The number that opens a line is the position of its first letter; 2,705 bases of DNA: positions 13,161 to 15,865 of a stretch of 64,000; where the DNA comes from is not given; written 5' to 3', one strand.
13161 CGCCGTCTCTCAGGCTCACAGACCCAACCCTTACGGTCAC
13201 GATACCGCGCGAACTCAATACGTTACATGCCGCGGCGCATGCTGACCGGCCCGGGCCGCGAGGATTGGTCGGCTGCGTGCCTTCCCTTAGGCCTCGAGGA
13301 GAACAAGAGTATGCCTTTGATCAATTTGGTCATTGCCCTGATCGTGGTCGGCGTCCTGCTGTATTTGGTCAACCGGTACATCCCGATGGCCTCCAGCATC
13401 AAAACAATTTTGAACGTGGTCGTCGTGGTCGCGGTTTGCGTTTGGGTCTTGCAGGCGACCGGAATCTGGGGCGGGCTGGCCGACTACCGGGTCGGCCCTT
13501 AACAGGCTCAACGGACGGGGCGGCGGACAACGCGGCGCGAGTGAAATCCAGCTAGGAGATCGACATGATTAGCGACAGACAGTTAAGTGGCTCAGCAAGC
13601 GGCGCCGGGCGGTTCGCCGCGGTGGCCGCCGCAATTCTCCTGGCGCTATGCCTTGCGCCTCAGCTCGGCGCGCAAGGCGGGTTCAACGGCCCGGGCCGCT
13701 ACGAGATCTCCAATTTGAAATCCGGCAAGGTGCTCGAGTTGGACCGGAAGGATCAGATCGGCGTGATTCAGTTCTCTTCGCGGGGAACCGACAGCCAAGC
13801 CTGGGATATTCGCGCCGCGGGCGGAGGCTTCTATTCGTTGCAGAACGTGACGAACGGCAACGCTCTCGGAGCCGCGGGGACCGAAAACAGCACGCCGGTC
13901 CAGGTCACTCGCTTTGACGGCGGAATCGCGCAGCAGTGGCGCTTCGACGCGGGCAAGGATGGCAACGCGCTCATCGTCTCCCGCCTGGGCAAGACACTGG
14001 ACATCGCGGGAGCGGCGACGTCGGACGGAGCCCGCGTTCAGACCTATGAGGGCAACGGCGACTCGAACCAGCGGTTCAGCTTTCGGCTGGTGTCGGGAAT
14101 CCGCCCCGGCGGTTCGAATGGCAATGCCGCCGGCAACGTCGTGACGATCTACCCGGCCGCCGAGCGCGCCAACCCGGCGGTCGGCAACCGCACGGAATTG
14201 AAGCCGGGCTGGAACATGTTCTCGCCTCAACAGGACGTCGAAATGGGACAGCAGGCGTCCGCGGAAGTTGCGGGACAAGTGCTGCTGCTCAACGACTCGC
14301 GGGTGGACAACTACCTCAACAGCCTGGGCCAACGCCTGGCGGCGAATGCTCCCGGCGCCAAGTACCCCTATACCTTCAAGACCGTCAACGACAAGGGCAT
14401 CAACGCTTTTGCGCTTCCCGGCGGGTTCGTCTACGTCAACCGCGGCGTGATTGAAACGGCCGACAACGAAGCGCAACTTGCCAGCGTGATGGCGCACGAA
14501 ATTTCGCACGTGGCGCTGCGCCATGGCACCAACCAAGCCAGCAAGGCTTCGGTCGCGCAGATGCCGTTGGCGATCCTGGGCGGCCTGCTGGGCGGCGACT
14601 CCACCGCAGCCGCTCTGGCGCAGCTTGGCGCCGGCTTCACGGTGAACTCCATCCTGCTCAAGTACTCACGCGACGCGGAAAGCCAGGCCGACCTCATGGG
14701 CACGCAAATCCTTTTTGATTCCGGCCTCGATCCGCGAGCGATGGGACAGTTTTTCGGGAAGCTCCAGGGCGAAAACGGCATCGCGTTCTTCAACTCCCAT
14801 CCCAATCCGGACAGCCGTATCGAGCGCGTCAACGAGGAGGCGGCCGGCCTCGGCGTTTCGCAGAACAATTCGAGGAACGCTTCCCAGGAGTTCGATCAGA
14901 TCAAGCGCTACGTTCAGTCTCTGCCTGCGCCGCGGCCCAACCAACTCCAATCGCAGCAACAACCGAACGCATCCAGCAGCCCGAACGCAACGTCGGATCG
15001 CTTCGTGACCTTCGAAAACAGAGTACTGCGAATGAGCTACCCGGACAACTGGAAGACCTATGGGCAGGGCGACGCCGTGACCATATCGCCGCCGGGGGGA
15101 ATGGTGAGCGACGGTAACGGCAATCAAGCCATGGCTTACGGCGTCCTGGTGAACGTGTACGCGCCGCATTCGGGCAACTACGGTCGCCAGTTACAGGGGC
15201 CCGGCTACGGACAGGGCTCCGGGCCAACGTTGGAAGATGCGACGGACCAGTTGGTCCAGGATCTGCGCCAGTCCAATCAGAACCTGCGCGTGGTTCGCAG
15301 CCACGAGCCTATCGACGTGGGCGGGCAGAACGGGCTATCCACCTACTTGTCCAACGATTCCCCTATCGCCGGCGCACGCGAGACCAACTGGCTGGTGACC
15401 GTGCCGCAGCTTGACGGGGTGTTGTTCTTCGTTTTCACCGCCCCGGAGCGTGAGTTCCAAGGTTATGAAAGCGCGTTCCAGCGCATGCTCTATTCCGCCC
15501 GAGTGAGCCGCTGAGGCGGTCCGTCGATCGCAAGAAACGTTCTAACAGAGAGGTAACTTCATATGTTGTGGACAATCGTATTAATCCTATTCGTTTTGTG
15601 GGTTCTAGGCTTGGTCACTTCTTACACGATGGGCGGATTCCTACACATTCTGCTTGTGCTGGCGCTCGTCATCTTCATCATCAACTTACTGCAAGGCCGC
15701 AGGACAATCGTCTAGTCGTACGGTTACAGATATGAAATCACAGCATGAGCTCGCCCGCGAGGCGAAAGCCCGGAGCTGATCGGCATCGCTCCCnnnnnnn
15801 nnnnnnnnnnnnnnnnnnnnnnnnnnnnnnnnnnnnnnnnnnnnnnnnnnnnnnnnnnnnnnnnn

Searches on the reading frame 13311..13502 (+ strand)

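Call 50: search_protein_families(library=pfam, proteins=[window:13313-13502:+], max_evalue=0.01)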
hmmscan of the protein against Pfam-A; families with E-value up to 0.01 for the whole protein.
window:13313-13502:+ (63 aa): 0 families

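Call 69: search_protein_families(library=ncbifam, proteins=[window:13311-13502:+], max_evalue=0.01)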
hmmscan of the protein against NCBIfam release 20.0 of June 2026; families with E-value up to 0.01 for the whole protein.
window:13311-13502:+ (63 aa): 2 families
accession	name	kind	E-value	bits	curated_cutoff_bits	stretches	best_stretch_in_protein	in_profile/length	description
NF041949.1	THIVI_2564_fam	equivalog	1.6e-19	69.7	33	1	3-52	1-50/51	Thivi_2564 family membrane protein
TIGR02112.1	cyd_oper_ybgE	equivalog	0.0084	16.7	89.55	1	5-51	17-63/93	cyd operon protein YbgE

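Call 70: search_protein_families(library=pfam, proteins=[window:13311-13502:+], max_evalue=0.01)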
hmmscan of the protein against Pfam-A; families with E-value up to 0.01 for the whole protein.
window:13311-13502:+ (63 aa): 0 families

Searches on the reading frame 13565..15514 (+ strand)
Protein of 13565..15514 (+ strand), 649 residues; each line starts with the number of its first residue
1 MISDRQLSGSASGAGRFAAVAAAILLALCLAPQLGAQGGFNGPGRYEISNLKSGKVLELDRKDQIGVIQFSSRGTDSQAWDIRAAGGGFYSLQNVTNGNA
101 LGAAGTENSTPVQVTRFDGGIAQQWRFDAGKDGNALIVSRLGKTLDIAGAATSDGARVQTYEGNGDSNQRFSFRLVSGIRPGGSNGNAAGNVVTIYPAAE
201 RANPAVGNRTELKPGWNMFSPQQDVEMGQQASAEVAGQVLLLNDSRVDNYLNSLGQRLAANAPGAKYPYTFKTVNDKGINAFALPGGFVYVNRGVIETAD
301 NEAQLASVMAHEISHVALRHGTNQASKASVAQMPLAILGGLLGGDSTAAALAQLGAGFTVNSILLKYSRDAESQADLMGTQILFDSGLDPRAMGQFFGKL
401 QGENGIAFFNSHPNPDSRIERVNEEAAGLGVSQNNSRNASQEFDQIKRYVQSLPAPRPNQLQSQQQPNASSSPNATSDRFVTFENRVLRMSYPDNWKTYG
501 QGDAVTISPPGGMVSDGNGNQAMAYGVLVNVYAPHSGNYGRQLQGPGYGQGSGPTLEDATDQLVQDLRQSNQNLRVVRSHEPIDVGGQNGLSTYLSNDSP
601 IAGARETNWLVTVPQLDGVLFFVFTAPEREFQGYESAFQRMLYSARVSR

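Call 11: search_protein_families(library=pfam, proteins=[window:13565-15514:+], max_evalue=0.01)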
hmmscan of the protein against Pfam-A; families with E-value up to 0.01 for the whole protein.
window:13565-15514:+ (649 aa): 3 families
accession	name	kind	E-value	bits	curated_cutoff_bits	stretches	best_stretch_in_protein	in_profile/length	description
PF01435.24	Peptidase_M48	-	5.9e-33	114.7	20.3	1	248-425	4-185/186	Peptidase family M48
PF14200.12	RicinB_lectin_2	-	5.5e-19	69.1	25.6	2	42-114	11-88/89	Ricin-type beta-trefoil lectin domain-like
PF00652.28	Ricin_B_lectin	-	1.2e-09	38.9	29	1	46-171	3-126/126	Ricin-type beta-trefoil lectin domain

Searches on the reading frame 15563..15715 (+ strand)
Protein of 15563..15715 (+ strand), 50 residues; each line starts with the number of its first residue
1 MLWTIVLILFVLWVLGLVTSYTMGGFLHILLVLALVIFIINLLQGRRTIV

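Call 69: search_protein_families(library=ncbifam, proteins=[window:15563-15715:+], max_evalue=0.01)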
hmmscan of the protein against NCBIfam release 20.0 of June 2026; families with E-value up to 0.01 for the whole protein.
window:15563-15715:+ (50 aa): 1 family
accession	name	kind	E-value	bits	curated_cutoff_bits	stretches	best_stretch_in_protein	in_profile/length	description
NF033488.1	lmo0937_fam_TM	equivalog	2.2e-15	56.4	30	1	2-45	1-43/43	lmo0937 family membrane protein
